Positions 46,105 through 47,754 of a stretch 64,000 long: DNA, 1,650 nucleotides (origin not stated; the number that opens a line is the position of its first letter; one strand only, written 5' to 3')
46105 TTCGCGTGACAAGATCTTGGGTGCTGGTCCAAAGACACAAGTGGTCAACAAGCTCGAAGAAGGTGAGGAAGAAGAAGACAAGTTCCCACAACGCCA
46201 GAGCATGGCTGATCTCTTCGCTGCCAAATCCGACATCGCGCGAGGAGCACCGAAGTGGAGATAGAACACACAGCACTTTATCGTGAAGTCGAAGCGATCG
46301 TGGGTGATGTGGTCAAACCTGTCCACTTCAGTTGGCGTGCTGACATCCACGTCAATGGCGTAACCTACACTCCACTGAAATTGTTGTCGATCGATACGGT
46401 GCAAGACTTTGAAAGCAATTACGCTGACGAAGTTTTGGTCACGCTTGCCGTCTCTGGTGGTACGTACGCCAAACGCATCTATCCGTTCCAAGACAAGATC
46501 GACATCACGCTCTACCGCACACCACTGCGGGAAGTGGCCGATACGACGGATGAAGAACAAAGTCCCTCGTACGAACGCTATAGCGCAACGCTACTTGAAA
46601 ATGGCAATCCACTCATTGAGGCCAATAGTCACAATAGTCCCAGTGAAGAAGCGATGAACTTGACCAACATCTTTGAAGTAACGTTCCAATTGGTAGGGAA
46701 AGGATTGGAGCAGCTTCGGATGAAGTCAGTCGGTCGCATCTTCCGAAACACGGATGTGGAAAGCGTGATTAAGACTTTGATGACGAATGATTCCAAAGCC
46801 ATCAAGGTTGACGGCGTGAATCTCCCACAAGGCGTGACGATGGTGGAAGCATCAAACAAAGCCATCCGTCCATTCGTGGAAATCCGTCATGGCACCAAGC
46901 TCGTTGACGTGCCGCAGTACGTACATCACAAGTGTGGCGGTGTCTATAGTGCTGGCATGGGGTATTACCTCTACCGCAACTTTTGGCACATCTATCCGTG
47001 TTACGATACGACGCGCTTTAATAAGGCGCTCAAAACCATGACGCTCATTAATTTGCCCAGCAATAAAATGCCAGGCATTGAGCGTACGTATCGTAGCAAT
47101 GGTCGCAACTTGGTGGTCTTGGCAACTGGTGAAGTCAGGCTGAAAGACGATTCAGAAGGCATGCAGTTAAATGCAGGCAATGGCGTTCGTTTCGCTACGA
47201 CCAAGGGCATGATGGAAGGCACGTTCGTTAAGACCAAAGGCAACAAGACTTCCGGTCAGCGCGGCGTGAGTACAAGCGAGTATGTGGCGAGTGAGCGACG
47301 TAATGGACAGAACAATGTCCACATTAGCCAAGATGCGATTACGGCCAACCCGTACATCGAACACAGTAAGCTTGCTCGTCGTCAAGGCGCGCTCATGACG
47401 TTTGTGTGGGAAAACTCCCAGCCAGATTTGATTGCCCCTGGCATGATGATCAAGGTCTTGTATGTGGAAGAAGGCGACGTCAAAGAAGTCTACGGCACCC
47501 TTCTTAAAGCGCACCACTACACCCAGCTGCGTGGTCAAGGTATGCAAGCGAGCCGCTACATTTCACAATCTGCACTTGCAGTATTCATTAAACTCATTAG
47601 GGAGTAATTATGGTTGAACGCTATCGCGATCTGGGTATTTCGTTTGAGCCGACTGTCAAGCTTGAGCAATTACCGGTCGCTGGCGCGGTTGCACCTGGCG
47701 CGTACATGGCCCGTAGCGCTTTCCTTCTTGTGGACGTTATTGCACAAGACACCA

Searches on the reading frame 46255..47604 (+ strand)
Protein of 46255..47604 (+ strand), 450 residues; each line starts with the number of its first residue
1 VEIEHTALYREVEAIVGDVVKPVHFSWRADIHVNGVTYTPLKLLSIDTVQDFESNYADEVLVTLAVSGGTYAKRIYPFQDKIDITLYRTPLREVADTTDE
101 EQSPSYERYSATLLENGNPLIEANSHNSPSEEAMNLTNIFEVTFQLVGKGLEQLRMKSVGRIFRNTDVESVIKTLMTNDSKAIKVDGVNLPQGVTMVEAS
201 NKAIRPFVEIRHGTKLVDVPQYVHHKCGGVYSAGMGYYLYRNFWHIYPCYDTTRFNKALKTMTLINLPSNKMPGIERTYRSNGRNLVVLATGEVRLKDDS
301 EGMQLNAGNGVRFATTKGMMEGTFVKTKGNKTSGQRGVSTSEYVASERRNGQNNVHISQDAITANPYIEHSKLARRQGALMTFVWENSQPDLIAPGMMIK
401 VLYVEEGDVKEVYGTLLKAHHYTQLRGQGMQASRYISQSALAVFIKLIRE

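Call 13: search_protein_families(library=phrogs, proteins=[window:46255-47604:+], max_evalue=0.00001)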
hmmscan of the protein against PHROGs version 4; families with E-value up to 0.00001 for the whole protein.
window:46255-47604:+ (450 aa): 1 family
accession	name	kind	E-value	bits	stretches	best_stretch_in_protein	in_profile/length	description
phrog_3245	-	unknown function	3.7e-129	432.4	1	1-446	1-445/452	-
